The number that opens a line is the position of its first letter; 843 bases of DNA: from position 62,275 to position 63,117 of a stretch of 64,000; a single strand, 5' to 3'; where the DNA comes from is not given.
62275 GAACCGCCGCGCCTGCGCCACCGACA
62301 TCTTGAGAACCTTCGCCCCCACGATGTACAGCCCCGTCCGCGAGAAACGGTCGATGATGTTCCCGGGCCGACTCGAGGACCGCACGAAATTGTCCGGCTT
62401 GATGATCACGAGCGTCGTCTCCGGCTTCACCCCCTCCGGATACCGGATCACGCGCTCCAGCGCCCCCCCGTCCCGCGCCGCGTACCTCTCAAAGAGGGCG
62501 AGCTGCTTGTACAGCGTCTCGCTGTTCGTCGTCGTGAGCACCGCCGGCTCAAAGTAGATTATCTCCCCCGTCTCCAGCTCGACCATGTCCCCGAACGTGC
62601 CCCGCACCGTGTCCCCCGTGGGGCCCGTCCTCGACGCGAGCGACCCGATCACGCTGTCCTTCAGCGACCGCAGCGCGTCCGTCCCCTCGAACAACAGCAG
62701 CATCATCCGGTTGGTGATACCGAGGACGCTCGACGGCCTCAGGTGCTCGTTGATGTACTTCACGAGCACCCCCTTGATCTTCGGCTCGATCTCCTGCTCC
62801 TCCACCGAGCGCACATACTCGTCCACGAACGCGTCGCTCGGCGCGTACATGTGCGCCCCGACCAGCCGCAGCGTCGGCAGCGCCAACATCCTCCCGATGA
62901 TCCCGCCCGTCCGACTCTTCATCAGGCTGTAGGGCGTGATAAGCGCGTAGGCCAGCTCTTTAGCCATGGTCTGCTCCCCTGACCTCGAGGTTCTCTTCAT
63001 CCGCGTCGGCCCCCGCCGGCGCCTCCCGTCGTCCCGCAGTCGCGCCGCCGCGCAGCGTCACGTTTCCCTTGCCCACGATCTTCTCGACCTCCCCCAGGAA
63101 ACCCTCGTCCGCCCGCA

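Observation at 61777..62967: Bacterial protein with two tandem nucleoside-diphosphate-kinase-like domains, only the second catalytic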

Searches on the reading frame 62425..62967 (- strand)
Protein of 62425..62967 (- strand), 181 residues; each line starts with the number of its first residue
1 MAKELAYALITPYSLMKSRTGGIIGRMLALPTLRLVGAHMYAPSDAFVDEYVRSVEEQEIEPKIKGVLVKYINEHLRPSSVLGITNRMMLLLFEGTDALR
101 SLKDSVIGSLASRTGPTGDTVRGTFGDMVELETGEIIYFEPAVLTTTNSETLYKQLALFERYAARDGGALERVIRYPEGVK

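Call 5: search_protein_families(library=pfam, proteins=[window:62425-62967:-], max_evalue=10)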
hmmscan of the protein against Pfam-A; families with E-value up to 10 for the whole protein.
seq(181 aa): 0 families

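Call 15: search_solved_structures(query=A2, max_evalue=10, show_alignments=2)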
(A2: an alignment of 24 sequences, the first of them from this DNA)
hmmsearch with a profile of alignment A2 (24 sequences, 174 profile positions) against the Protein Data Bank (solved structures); distinct sequences matched with E-value up to 10: 23.
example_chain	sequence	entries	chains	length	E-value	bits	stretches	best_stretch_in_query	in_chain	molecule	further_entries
3vvt_A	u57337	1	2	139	0.0001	25.2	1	4-125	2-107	Nucleoside diphosphate kinase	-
9e2g_0Q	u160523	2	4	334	0.0027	20.5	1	6-102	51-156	Nucleoside diphosphate kinase, putative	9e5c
2cwk_A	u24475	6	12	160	0.0028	20.5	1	4-134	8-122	nucleoside-diphosphate kinase | Nucleoside diphosphate kinase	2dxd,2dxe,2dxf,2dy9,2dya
3vvu_A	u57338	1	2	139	0.0032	20.3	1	89-128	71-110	Nucleoside diphosphate kinase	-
3r9l_A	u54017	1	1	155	0.0056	19.5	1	1-53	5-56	Nucleoside diphosphate kinase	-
2az3_A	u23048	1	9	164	0.019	17.7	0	90-126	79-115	Nucleoside diphosphate kinase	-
4dut_A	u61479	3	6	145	0.019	17.7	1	81-129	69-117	Nucleoside diphosphate kinase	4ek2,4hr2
3vgs_A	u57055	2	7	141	0.025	17.4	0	1-52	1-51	Nucleoside diphosphate kinase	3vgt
3vgu_A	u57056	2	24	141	0.025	17.4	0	1-52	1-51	Nucleoside diphosphate kinase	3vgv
1xiq_A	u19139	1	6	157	0.025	17.4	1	4-62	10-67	Nucleoside diphosphate kinase B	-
2az1_A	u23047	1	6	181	0.028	17.2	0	90-126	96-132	Nucleoside diphosphate kinase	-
3js9_A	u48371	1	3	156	0.04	16.7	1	4-53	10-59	Nucleoside diphosphate kinase family protein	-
2hur_A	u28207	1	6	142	0.13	15.1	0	89-129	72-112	NUCLEOSIDE DIPHOSPHATE KINASE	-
1s57_A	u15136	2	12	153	0.23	14.3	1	4-63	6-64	Nucleoside diphosphate kinase II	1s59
6aes_A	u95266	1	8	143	0.37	13.6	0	6-46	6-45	Nucleoside diphosphate kinase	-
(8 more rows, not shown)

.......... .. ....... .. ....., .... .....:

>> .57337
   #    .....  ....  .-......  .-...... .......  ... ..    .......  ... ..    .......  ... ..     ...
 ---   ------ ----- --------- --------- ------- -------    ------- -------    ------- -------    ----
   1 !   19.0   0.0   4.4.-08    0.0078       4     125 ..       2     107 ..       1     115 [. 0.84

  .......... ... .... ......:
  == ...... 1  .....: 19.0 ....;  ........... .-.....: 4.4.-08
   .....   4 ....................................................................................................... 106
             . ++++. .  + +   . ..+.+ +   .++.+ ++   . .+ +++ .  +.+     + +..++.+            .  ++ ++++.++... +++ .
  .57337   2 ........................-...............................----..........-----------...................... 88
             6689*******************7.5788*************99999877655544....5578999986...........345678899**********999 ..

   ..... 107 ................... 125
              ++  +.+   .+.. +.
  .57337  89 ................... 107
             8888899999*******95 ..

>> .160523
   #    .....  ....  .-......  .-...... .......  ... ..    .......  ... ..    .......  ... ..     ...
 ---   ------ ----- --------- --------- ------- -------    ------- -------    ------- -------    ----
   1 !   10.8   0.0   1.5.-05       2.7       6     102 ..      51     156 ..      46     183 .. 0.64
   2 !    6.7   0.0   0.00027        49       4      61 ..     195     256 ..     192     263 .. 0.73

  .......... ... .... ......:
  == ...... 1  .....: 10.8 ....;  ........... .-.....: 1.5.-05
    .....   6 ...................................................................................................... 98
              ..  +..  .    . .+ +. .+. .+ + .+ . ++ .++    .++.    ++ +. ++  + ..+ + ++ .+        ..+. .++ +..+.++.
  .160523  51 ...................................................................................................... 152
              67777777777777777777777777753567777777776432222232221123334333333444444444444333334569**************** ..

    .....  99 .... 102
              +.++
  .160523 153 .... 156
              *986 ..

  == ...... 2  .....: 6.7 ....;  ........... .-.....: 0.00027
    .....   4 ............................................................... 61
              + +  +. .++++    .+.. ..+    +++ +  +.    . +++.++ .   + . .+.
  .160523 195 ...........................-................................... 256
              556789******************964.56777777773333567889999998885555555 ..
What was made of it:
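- All 23 PDB hits of the N-profile are NDKs (call 15).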

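Call 17: find_related_loci(query=A2, collection=genome_contigs, flank=6000)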
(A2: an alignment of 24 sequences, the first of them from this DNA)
Query A2 (176 aa) in genome_contigs; peptide patterns used: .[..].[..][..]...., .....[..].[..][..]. (x = any residue, [..] = any of these).
600 stretches matched a pattern (row limit reached: there are more); 592 encode a relative of the query (tblastn E <= 1e-3); the best 80 are kept; 80 distinct loci.
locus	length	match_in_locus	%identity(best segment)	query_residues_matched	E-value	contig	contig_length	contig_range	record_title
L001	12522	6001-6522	59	1-176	3e-64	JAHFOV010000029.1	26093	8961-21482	MAG: Planctomycetota bacterium isolate nzgw511 NODE_1001_length_26094_cov_3.821006, whole genome shotgun sequence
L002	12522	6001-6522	57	1-176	6e-64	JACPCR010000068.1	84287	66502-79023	MAG: Planctomycetota bacterium isolate NC_groundwater_288_Ag_S-0.65um_63_14 S6_GD2017_2_S65_scaffold_85, whole genome sh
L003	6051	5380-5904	58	1-176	2e-63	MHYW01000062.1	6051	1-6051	MAG: Planctomycetes bacterium RIFCSPHIGHO2_12_FULL_52_36 rifcsphigho2_12_scaffold_27367, whole genome shotgun sequence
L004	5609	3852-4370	56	1-176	1e-62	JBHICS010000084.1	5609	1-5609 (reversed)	MAG: Candidatus Brocadiales bacterium isolate Bea_3_bin.8 NODE_5253_length_5609_cov_4.026828, whole genome shotgun seque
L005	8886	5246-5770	58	1-176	5e-63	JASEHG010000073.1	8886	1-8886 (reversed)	MAG: Candidatus Brocadiaceae bacterium isolate Yes70-17 NODE_73_length_8886_cov_5.914279, whole genome shotgun sequence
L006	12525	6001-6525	55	1-176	6e-62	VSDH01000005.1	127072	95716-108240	MAG: Candidatus Scalindua sediminis isolate MohnsGC08_192 NODE_5_length_127072_cov_57.197394, whole genome shotgun seque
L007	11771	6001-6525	56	1-176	1e-61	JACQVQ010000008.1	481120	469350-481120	MAG: Planctomycetota bacterium isolate NC_groundwater_1467_Ag_S-0.65um_52_288 S_p65_S5_coassembly_k141_4071795, whole ge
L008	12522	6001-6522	56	1-176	2e-61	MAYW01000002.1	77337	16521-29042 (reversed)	MAG: Candidatus Scalindua rubra isolate BSI-1 SCARUB_contig000002, whole genome shotgun sequence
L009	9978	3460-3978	56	1-176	6e-61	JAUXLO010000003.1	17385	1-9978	MAG: Planctomycetota bacterium isolate CSMAG_3136 CSMAG_3136_k141_1027728_length_17385_cov_9.0000, whole genome shotgun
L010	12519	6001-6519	56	1-176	5e-61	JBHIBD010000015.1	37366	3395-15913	MAG: Candidatus Brocadiales bacterium isolate K_2_bin.28 NODE_347_length_37366_cov_12.695988, whole genome shotgun seque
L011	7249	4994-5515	55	1-176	3e-60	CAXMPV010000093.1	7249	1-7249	MAG: uncultured Thermodesulfobacteriota bacterium isolate 07C-BC-St04_bin.21.strict genome assembly, contig: NODE_93_len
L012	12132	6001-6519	52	1-176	2e-60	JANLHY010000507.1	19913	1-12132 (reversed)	MAG: Candidatus Brocadiaceae bacterium isolate S40-1 k99_157440, whole genome shotgun sequence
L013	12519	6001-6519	55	1-176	8e-60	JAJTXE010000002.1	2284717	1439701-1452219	MAG: Candidatus Brocadia sp. isolate DTUAMX2 2-Genome30, whole genome shotgun sequence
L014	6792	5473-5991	53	1-176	7e-60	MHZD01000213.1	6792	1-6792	MAG: Planctomycetes bacterium RIFOXYC2_FULL_41_27 rifoxyc2_full_scaffold_6149, whole genome shotgun sequence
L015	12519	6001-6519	55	1-176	6e-60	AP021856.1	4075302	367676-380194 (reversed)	Candidatus Brocadia pituitae DNA, complete genome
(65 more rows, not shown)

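Call 21: search_protein_representatives(alignment_id=A2)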
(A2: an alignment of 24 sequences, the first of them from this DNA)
Query: 24 sequences, 174 profile positions. Proteins with E-value up to 0.001 (for the whole library): 415; up to 1e-10: 314; up to 1e-30: 70. The best 150 are listed.
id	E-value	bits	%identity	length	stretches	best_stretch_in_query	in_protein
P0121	5.0e-78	276.9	-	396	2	1-174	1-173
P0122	2.1e-67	242.4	-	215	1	1-174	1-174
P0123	3.7e-67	241.5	-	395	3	1-173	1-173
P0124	2.2e-61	222.7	-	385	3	1-174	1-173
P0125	6.4e-60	218.0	-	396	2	1-174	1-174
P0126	7.3e-59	214.5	-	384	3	4-170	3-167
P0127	3.1e-58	212.5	-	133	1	2-134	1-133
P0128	3.3e-58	212.4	-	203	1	1-170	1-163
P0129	3.5e-58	212.3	-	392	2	1-174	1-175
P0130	2.0e-55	203.3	-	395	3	1-170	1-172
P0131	4.5e-55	202.2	-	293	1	3-170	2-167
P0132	8.8e-55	201.3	-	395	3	1-169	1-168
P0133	1.8e-53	197.0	-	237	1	1-150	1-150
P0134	1.0e-52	194.5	-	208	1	1-170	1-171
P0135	1.1e-49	184.6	-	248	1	1-172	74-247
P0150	1.8e-42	161.2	-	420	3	2-169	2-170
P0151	5.0e-42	159.7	-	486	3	3-130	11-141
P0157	1.5e-40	154.9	-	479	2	3-170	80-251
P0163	2.1e-39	151.2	-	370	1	3-170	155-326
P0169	5.2e-37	143.4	-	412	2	3-171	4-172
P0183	1.1e-32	129.2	-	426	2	2-168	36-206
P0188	8.9e-32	126.3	-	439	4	3-109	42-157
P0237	3.5e-22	95.1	-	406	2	1-164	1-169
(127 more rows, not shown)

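Call 29: search_protein_families(library=pfam, proteins=[P0151, P0157, P0163, P0188, P0183, P0150, P0169, P0122, P0135, P0237], max_evalue=0.01)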
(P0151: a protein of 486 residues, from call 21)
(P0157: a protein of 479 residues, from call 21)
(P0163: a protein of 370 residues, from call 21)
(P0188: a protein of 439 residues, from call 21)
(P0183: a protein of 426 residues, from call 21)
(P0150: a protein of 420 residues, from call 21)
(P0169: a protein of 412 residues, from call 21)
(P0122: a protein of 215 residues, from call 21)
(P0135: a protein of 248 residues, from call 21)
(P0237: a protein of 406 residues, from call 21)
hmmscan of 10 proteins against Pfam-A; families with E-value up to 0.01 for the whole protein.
P0151 (486 aa): 1 family
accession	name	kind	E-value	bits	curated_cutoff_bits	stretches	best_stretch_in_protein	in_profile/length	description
PF00334.24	NDK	-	1.2e-12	48.3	27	1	221-271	1-49/135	Nucleoside diphosphate kinase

P0157 (479 aa): 1 family
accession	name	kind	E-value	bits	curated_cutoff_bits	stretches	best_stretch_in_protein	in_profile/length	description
PF00334.24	NDK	-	1.4e-25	90.2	27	2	395-454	69-128/135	Nucleoside diphosphate kinase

P0163 (370 aa): 1 family
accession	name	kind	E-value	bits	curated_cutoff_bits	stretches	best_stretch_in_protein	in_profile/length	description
PF00334.24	NDK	-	0.0052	17.1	27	0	158-283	3-108/135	Nucleoside diphosphate kinase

P0188 (439 aa): 1 family
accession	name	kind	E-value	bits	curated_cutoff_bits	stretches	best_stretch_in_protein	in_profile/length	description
PF00334.24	NDK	-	9.1e-15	55.2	27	2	386-438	57-109/135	Nucleoside diphosphate kinase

P0183 (426 aa): 1 family
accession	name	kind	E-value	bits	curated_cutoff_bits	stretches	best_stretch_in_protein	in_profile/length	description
PF00334.24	NDK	-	2.3e-25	89.5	27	2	345-404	69-128/135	Nucleoside diphosphate kinase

P0150 (420 aa): 1 family
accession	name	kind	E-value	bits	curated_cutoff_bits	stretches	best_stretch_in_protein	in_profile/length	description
PF00334.24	NDK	-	5.5e-34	117.4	27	3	308-371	66-129/135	Nucleoside diphosphate kinase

P0169 (412 aa): 1 family
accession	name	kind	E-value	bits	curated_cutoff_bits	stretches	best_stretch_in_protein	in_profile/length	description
PF00334.24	NDK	-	1.2e-35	122.7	27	3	312-374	67-129/135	Nucleoside diphosphate kinase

P0122 (215 aa): 1 family
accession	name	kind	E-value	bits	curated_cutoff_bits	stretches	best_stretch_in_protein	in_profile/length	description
PF00334.24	NDK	-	0.003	17.9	27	0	6-124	3-105/135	Nucleoside diphosphate kinase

P0135 (248 aa): 1 family
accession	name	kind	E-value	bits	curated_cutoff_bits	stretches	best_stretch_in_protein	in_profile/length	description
PF00334.24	NDK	-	3.2e-07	30.7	27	1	79-202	3-108/135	Nucleoside diphosphate kinase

P0237 (406 aa): 2 families
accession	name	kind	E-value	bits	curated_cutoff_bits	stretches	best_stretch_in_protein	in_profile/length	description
PF00334.24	NDK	-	1e-29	103.5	27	3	309-371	66-128/135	Nucleoside diphosphate kinase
PF19685.4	DUF6187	-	0.0024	18.4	25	1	303-378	55-129/141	Family of unknown function (DUF6187)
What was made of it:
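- The N-domain of relative P0135 passes the Pfam NDK cutoff (call 29).
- Tried and rejected: The longer odd-length hits showed no extra Pfam domain (call 29).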

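Call 35: predict_structure(alignment_id=A2)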
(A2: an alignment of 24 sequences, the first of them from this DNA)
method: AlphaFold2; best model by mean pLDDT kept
length: 176 residues; sequences in the alignment: 24
mean_pLDDT: 83.0   pTM: 0.82
mean pLDDT of the five models: 83.0, 81.4, 81.1, 80.1, 77.4
residues with pLDDT >= 90: 77; 70-90: 71; 50-70: 17; < 50: 11
segments of 3 or more residues with pLDDT < 50: 114-124
pLDDT, mean of each block of 10 residues (from residue 1): 89 83 86 92 96 91 89 94 90 93 73 42 58 80 88 95 85 63
secondary structure, 60 per line:
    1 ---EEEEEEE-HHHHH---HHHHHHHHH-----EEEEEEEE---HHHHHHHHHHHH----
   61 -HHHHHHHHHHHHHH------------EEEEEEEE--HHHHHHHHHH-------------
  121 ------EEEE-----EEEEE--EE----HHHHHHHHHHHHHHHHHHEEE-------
elements in order: E4-10 H12-16 H20-28 E34-41 H45-56 H62-75 E88-95 H98-107 E127-130 E136-140 H149-166 E167-169

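Call 38: fold_search(model_id=the predicted structure, library=pdb)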
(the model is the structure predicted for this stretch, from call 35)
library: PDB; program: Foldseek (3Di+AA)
matches with E <= 10: 441; with E <= 0.001: 53
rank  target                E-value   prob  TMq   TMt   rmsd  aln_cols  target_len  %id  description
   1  3vgv_O                8.6e-05  1.00  0.55  0.68   4.5       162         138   18  E134A mutant nucleoside diphosphate kinase derived from Halomonas sp. 593 (released 2012-07-11)
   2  3b6b_A                8.6e-05  1.00  0.50  0.64   5.9       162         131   13  Crystal structure of Acanthamoeba polyphaga mimivirus nucleoside diphosphate kinase complexed with dGDP (released 2008-11-04)
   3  4dut_A                1.0e-04  1.00  0.54  0.66   5.4       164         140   19  The structure of nucleoside diphosphate kinase (NDK) from Burkholderia thailandensis (released 2012-03-07)
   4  2b8p_B                2.1e-04  1.00  0.51  0.67   5.8       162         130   12  Crystal structure of Acanthamoeba polyphaga mimivirus NDK, the first viral nucleoside diphosphate kinase (released 2005-11-15)
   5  3fcw_A                2.1e-04  1.00  0.50  0.64   5.7       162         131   12  Crystal structure of the Mimivirus NDK N62L mutant complexed with UDP (released 2009-08-11)
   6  2dya_B                2.1e-04  1.00  0.51  0.57   5.3       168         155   17  Crystal structure of complex between Adenine nucleotide and nucleoside diphosphate kinase (released 2007-03-08)
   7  3vgu_H                2.3e-04  1.00  0.59  0.73   4.5       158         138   20  E134A mutant nucleoside diphosphate kinase derived from Halomonas sp. 593 (released 2012-07-11)
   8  2cwk_A                2.3e-04  1.00  0.51  0.58   5.2       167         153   16  Crystal structure of nucleotide diphosphate kinase from Pyrococcus horikoshii (released 2005-12-21)
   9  6aes_A                2.4e-04  1.00  0.61  0.73   5.1       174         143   20  Crystal structure of Nucleoside diphosphate kinase from Pseudomonas aeruginosa at 3.55 A resolution. (released 2018-09-12)
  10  4w98                  2.6e-04  1.00  0.56  0.66   4.9       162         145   18  Acinetobacter baumannii SDF NDK (released 2015-06-17)
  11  2dxd_A                2.6e-04  1.00  0.51  0.57   5.2       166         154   16  Crystal structure of nucleoside diphosphate kinase in complex with ATP analog (released 2007-02-25)
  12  2dxe_A                2.7e-04  1.00  0.51  0.58   5.1       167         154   16  Crystal structure of nucleoside diphosphate kinase in complex with GDP (released 2007-02-25)
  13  3vgu_A                2.9e-04  1.00  0.58  0.70   4.0       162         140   19  E134A mutant nucleoside diphosphate kinase derived from Halomonas sp. 593 (released 2012-07-11)
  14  4ek2_A                3.1e-04  1.00  0.54  0.65   5.4       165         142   19  The structure of nucleoside diphosphate kinase (NDK) from Burkholderia thailandensis bound to deoxyadenosine monophosp (released 2012-05-09)
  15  3b6b_B                3.1e-04  1.00  0.49  0.64   5.8       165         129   13  Crystal structure of Acanthamoeba polyphaga mimivirus nucleoside diphosphate kinase complexed with dGDP (released 2008-11-04)
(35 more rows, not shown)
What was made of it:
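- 62440..62967 (-): N-terminal pseudo-NDK domain (aa 1-176). It has the NDK fold (beta-alpha-beta-beta-alpha-beta plus an alphaA/alpha2 hairpin). The catalytic Lys is replaced by Thr11, and Asn and His are lost ('FEPAV' replaces 'HGSD'). It has its own conserved motifs: ITPYS, KSRTGG, GDTVRGT(Y/F)GD, FEPAV and DGG. AF2 model of the domain alone has pLDDT 83, and all top 50 Foldseek hits are NDKs (calls 35, 38).
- On Pseudo-NDK (catalytically dead NDK-fold domain): Fold: call 38.
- Checked: The N-domain modelled alone gives NDKs as all top 50 Foldseek hits (call 38).
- The N-domain model's top 50 hits are all NDKs, TMt 0.57-0.73 (call 38).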
